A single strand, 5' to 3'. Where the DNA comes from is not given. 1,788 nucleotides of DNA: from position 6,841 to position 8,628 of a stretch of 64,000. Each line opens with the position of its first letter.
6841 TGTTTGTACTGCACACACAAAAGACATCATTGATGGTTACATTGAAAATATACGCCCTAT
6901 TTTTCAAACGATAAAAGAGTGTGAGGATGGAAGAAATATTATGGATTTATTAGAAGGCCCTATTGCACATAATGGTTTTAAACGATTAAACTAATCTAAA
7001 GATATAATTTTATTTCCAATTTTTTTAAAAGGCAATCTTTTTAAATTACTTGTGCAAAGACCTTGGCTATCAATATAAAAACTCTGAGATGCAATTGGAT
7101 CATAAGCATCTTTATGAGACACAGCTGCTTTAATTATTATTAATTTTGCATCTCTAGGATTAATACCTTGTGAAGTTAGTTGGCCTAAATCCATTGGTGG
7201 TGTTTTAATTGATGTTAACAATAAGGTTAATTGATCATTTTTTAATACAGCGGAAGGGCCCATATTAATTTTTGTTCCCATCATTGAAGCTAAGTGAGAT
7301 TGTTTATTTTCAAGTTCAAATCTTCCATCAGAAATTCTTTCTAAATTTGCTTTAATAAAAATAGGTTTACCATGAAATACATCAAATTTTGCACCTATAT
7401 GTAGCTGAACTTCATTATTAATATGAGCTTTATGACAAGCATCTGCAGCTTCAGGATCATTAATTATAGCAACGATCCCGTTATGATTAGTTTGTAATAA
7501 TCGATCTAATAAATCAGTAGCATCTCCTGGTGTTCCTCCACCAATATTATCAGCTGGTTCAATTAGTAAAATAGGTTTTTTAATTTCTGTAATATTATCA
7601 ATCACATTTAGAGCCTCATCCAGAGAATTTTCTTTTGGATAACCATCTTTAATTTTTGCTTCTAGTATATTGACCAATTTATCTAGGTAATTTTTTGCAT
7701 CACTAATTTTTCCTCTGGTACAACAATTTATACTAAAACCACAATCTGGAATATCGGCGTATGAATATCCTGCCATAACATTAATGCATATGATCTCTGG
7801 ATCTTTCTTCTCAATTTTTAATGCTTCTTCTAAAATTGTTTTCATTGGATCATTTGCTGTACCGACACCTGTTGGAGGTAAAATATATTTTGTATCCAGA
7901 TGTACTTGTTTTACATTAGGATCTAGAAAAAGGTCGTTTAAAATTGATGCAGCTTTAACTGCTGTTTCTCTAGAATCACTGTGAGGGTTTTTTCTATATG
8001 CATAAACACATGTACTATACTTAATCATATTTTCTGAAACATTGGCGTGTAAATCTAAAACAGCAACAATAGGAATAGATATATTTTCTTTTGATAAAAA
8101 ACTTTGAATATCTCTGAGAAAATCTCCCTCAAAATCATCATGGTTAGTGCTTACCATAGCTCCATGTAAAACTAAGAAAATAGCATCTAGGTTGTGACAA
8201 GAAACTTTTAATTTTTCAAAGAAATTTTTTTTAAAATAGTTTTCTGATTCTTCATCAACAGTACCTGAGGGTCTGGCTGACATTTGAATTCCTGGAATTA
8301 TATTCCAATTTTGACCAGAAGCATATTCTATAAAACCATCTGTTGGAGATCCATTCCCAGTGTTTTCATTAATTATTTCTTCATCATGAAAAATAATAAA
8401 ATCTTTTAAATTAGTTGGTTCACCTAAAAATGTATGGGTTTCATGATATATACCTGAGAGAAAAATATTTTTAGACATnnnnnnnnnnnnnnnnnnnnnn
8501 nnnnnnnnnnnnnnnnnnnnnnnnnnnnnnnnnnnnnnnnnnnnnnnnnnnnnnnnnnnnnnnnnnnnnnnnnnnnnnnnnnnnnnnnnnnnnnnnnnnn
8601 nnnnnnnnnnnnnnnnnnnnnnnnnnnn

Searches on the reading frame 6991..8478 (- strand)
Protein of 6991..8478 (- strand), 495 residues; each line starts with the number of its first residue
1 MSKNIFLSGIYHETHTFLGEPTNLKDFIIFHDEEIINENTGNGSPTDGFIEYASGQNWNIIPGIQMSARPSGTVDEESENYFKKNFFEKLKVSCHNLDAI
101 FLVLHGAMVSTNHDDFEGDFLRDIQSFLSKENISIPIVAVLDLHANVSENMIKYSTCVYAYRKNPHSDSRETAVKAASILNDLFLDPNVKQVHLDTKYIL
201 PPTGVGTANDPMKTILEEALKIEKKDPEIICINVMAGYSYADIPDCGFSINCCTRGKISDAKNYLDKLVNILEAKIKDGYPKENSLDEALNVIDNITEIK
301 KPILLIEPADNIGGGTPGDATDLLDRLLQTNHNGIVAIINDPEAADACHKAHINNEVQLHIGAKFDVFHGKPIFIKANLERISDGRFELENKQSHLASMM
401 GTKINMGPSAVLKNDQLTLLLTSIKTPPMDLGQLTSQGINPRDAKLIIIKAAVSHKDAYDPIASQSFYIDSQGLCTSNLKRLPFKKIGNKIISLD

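Call 23: search_protein_families(library=pfam, proteins=[window:6991-8478:-], max_evalue=0.0001)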
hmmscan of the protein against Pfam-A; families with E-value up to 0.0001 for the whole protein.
window:6991-8478:- (495 aa): 2 families
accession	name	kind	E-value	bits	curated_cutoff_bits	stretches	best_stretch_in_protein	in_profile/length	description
PF07364.17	DUF1485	-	2.1e-63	214.8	22.8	1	5-291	2-287/290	Metallopeptidase family M81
PF07171.17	MlrC_C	-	3.1e-45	155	27.2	1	306-486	2-178/178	MlrC C-terminus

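Call 60: search_protein_families(library=ncbifam, proteins=[window:6991-8478:-], max_evalue=1e-10)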
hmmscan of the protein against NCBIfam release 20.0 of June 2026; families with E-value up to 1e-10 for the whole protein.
window:6991-8478:- (495 aa): 1 family
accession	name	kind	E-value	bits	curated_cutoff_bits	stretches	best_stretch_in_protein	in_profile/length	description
NF041767.1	micro_ase_MlrC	exception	1.9e-23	82.7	999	1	5-471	31-485/511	microcystinase MlrC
